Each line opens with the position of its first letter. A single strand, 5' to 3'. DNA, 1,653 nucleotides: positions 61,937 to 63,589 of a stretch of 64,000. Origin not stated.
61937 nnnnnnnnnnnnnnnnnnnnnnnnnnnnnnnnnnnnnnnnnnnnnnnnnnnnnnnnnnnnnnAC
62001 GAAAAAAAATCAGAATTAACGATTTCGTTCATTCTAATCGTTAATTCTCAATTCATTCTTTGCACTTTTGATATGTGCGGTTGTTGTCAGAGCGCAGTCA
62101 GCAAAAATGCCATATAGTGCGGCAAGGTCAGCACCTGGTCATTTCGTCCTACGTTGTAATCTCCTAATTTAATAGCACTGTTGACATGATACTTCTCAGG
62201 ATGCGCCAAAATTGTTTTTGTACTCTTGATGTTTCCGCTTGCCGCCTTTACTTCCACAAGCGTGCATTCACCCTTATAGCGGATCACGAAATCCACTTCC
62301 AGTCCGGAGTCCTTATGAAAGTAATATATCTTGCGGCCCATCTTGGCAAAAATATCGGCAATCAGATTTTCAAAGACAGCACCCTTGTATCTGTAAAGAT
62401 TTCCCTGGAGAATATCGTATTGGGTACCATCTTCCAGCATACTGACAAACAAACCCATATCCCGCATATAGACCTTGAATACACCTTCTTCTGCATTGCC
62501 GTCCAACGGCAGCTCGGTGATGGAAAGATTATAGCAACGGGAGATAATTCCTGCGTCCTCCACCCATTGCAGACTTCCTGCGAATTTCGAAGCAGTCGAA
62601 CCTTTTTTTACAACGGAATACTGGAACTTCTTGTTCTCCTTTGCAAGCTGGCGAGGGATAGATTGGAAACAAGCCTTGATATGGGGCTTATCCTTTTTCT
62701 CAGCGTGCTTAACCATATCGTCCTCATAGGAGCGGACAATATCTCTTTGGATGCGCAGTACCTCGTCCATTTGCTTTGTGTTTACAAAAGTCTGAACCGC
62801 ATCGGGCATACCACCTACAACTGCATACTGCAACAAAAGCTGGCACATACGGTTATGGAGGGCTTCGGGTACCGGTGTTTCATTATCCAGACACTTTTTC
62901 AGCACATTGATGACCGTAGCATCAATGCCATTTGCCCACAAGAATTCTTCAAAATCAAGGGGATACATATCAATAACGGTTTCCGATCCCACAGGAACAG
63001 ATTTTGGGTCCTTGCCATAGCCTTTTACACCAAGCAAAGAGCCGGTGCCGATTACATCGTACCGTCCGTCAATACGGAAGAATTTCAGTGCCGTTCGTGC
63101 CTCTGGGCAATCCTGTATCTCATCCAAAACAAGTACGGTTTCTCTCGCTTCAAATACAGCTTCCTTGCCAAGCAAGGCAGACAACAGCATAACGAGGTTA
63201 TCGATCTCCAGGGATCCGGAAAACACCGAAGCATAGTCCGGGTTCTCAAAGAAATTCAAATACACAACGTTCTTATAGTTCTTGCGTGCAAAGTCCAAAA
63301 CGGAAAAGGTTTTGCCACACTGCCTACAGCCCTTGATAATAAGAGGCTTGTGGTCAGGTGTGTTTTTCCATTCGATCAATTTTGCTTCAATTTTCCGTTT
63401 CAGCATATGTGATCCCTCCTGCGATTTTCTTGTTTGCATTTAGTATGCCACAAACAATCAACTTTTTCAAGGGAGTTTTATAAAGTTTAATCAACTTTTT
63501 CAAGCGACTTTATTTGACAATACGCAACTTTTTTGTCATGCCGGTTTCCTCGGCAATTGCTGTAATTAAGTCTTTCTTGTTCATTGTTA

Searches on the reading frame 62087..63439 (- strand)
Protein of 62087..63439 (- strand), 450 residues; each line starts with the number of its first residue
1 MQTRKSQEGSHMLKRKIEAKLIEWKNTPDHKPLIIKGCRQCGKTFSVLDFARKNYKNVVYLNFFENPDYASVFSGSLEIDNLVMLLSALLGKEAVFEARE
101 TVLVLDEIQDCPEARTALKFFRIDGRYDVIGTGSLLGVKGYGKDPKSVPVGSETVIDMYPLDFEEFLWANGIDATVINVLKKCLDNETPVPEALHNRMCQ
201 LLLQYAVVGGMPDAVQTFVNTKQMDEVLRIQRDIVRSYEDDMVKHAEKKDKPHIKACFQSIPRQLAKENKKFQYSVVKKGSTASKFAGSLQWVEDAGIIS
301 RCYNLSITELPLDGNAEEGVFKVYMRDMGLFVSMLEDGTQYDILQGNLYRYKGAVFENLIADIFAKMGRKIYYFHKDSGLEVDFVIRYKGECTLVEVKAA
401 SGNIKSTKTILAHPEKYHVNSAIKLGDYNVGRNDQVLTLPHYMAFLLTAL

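Call 65: find_encoding_contigs(protein=window:62087-63439:-, flank=10000, max_places=3)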
Protein window:62087-63439:- (450 aa): no gene with exactly this product is on record in the collection.
